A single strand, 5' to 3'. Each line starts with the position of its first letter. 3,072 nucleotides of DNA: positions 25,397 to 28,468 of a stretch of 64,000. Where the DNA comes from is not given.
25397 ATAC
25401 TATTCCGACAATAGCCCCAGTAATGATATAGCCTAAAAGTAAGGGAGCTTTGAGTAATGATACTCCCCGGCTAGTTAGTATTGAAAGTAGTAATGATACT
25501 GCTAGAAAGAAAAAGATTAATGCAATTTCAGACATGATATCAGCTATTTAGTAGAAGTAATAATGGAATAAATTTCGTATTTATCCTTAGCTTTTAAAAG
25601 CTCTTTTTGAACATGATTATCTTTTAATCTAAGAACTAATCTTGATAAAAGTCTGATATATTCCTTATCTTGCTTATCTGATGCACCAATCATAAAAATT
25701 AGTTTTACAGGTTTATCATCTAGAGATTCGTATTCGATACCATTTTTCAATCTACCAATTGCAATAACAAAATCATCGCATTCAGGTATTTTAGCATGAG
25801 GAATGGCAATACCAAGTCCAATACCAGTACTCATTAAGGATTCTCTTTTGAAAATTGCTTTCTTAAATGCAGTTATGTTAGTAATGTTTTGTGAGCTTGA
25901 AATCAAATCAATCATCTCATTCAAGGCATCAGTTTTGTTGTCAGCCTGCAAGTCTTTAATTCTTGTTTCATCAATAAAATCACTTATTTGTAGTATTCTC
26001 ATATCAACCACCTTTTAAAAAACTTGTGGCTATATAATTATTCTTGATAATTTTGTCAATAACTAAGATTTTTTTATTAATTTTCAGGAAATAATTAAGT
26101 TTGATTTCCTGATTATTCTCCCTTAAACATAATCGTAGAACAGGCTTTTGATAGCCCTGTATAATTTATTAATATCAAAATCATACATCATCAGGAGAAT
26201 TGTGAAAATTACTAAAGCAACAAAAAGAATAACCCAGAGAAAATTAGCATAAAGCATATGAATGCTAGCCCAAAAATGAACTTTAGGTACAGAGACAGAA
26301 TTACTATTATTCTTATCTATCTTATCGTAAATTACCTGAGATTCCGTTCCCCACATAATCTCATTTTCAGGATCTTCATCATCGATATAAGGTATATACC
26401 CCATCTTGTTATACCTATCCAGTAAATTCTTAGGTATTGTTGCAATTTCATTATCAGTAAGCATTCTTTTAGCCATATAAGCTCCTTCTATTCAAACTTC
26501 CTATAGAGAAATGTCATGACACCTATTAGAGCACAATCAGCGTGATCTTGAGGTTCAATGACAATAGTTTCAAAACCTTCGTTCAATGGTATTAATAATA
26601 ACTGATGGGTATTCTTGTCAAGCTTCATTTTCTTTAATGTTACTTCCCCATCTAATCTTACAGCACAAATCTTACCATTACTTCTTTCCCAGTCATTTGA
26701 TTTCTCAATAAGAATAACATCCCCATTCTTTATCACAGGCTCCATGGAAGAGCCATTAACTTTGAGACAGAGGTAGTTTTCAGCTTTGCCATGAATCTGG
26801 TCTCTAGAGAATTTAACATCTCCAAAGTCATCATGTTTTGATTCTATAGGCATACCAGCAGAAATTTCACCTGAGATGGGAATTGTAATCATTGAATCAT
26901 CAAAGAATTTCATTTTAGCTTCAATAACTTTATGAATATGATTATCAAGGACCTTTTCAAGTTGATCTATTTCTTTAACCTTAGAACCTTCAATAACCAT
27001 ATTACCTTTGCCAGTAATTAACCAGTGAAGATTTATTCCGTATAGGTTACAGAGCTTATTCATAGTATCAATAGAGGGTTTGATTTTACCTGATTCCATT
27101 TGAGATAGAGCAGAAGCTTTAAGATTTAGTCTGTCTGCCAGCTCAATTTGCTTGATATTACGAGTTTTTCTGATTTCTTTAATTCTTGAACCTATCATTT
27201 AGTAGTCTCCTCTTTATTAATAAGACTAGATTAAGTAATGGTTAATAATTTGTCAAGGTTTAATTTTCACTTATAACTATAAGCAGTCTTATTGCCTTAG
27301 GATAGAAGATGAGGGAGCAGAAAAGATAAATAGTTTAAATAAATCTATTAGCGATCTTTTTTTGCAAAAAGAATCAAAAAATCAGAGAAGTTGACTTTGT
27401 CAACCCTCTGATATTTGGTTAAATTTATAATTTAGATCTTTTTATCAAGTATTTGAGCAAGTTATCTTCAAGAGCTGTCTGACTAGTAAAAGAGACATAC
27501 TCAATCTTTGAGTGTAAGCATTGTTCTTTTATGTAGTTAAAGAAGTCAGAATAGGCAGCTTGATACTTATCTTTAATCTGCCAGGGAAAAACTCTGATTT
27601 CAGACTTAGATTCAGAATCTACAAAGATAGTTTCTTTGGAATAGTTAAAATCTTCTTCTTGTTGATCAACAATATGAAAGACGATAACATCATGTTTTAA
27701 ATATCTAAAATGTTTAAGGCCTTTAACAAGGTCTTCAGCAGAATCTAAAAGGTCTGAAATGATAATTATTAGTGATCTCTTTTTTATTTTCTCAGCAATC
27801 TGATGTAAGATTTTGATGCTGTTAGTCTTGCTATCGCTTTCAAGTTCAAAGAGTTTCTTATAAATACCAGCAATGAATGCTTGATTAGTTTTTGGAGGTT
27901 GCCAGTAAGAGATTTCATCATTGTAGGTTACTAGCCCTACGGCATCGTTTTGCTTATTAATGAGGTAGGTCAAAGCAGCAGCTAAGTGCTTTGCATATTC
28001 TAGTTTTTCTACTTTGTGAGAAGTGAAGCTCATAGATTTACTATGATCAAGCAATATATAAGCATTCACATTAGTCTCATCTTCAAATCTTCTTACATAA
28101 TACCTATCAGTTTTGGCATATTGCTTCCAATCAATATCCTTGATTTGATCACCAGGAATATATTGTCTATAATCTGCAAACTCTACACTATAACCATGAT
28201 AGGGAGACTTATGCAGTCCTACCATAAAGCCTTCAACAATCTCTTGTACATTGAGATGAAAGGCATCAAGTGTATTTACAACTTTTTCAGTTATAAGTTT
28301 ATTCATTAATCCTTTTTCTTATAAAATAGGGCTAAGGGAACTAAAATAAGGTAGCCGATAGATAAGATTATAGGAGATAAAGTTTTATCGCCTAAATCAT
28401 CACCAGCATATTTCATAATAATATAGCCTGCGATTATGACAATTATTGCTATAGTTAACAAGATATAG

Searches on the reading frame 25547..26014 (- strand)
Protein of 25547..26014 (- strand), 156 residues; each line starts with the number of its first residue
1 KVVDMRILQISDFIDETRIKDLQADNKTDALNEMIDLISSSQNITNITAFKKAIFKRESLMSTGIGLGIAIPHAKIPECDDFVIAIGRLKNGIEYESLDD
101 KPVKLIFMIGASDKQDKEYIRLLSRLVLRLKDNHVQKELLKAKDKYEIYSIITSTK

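Call 81: search_protein_families(library=pfam, proteins=[window:25547-26014:-], max_evalue=0.01)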
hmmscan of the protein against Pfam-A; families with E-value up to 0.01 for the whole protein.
window:25547-26014:- (156 aa): 2 families
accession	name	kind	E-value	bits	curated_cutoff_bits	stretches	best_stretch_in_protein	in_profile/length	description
PF00359.27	PTS_EIIA_2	-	1.9e-35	122.4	27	1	19-153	8-142/144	Phosphoenolpyruvate-dependent sugar phosphotransferase system, EIIA 2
PF21861.2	RepB_C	-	0.009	16.4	27.3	0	25-51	2-27/58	Replication protein RepB, C-terminal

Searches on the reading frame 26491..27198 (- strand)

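Call 62: search_protein_families(library=phrogs, proteins=[window:26491-27198:-], max_evalue=0.001)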
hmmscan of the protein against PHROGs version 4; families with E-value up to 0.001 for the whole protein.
window:26491-27198:- (236 aa): 25 families
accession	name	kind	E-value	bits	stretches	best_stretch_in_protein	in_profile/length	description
phrog_4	-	transcription regulation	1.3e-45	157.1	1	2-235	137-339/400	transcriptional repressor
phrog_8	-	transcription regulation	4.7e-17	63.4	1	1-85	76-150/346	transcriptional regulator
phrog_2967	-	transcription regulation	4.6e-16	60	1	2-88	11-94/225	transcriptional regulator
phrog_811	-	DNA, RNA and nucleotide metabolism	2.1e-13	51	1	108-235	14-135/140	UmuD-like protein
phrog_6201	-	transcription regulation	3.8e-13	50.4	1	133-228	16-111/121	CI-like repressor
phrog_3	-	transcription regulation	3.9e-13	51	1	1-101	88-183/430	transcriptional repressor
phrog_2328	-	transcription regulation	3e-12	47.4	1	2-67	16-81/128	transcriptional repressor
phrog_1373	-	transcription regulation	1.5e-11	45.6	1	6-63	68-125/166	transcriptional regulator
phrog_4836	-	transcription regulation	2.9e-10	41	1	3-91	77-164/194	CII-like regulator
phrog_8558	-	unknown function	7.4e-09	36.9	1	139-229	17-105/114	-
phrog_2439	-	transcription regulation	2.9e-08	34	1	2-64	8-70/367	transcriptional regulator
phrog_5823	-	transcription regulation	2.5e-07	31.2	1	2-68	7-74/404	transcriptional regulator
phrog_7241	-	transcription regulation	3.6e-07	31.3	1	6-61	66-121/122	transcriptional regulator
phrog_147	-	transcription regulation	4.9e-07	31.1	1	2-64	5-70/100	transcriptional regulator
phrog_9710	-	unknown function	4.9e-07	30.8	1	6-76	21-91/95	-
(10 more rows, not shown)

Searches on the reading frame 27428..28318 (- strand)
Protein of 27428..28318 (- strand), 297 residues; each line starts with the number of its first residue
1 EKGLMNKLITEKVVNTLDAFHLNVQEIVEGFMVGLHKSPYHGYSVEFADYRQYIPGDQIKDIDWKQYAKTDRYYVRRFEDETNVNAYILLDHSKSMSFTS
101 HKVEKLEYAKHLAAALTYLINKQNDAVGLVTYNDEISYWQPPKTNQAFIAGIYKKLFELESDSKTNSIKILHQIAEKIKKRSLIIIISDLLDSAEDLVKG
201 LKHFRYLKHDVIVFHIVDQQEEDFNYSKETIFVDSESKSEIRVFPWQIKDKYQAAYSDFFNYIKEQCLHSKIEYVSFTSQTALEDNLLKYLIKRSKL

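Call 81: search_protein_families(library=pfam, proteins=[window:27428-28318:-], max_evalue=0.01)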
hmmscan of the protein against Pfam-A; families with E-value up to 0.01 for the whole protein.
window:27428-28318:- (297 aa): 3 families
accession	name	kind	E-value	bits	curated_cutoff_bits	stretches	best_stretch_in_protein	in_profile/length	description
PF01882.25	DUF58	-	3.5e-44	151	23.4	1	49-256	1-210/216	Protein of unknown function DUF58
PF13519.12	VWA_2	-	1.4e-09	38.9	27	1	88-189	3-105/107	von Willebrand factor type A domain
PF00092.34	VWA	-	0.00033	21.4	23.8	1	87-172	3-86/174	von Willebrand factor type A domain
